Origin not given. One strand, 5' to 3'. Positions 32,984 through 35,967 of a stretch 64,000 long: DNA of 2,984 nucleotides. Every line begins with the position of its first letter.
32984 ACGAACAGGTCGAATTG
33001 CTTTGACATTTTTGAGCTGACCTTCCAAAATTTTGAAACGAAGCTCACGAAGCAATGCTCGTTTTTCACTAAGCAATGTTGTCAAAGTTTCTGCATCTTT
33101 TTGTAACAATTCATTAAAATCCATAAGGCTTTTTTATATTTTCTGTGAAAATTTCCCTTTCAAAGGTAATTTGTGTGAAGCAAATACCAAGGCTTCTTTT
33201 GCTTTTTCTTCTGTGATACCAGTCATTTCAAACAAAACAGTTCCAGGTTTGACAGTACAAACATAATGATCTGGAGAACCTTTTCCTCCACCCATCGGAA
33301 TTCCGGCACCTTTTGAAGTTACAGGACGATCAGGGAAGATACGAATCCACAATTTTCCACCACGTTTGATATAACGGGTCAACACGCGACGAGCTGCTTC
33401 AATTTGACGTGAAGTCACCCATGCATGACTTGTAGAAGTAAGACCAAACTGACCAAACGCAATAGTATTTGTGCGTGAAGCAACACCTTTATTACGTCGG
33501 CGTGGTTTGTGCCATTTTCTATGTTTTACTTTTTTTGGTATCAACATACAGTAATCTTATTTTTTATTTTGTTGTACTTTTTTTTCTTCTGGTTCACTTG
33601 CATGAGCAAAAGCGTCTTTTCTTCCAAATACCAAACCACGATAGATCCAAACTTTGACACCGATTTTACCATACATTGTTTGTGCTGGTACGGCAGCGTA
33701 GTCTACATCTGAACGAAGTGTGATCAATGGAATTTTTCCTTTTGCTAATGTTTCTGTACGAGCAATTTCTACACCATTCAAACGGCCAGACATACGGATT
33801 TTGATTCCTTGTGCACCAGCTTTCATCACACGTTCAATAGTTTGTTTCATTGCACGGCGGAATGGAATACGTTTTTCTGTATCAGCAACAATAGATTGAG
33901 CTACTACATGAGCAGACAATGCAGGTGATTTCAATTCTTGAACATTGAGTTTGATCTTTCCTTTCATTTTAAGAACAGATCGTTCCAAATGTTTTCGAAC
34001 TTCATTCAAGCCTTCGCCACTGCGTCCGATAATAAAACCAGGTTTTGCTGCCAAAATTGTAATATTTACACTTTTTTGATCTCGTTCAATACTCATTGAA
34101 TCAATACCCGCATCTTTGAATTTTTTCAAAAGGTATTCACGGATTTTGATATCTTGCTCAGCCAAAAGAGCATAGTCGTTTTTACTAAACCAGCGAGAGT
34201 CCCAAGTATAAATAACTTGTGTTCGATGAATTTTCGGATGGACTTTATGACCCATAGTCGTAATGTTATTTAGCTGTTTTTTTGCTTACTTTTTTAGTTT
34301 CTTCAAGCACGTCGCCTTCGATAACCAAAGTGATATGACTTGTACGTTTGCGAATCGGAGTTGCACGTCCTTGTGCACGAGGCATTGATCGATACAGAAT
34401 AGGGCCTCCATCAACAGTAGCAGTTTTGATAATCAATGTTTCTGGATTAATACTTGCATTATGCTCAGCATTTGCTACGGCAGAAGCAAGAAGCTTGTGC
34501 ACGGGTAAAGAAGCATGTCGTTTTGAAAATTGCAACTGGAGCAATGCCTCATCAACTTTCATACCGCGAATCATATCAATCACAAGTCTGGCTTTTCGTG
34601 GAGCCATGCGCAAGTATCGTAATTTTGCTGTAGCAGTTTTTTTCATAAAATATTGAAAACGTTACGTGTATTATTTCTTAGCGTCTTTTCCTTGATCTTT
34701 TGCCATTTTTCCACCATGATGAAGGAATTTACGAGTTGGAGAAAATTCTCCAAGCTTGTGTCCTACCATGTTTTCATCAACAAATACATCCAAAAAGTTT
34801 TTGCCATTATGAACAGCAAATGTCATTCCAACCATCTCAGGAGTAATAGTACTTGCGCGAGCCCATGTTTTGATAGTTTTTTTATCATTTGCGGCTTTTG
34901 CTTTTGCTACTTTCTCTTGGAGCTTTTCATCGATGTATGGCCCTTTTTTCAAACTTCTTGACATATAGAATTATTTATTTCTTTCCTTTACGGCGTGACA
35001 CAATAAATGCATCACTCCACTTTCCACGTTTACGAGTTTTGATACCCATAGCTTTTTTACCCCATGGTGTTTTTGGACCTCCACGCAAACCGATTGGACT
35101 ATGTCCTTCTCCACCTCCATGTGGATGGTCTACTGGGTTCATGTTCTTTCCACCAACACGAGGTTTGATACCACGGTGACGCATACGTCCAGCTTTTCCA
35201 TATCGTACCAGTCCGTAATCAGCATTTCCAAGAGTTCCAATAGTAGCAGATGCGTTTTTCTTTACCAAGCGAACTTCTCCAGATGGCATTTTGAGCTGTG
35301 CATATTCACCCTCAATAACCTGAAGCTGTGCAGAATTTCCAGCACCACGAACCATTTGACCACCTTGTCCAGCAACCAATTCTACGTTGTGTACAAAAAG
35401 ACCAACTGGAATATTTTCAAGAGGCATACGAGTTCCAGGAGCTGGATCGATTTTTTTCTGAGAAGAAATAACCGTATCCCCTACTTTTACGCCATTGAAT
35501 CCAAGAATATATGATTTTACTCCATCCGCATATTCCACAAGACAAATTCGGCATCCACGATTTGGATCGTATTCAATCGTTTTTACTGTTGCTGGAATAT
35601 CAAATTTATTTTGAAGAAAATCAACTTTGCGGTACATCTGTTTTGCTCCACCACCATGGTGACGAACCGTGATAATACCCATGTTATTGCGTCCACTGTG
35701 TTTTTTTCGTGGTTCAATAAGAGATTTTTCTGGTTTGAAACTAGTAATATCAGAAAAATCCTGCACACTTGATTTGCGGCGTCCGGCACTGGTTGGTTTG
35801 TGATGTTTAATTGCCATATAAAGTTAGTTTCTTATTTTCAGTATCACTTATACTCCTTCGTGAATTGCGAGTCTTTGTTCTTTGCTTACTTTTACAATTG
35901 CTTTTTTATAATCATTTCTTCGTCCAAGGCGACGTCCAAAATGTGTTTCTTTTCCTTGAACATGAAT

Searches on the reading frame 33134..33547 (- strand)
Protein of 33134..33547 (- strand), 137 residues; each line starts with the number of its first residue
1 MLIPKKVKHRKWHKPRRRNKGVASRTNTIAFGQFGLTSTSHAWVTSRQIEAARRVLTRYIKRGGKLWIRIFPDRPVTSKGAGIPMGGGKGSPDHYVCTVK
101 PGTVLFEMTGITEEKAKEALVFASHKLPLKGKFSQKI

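Call 51: find_encoding_contigs(protein=window:33134-33547:-, flank=4000, max_places=10)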
Protein window:33134-33547:- (137 aa): no gene with exactly this product is on record in the collection.

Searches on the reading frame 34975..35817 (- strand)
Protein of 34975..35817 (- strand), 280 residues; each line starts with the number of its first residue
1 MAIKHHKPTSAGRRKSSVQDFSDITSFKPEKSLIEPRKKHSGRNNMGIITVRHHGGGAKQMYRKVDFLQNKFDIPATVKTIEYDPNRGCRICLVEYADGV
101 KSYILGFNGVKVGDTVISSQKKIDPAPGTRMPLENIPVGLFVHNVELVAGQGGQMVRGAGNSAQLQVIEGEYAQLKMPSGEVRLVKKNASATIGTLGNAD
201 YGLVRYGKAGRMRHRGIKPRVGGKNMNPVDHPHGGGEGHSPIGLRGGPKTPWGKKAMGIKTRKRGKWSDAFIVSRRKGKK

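Call 46: find_encoding_contigs(protein=window:34975-35817:-, flank=5000, max_places=10)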
Protein window:34975-35817:- (280 aa): no gene with exactly this product is on record in the collection.
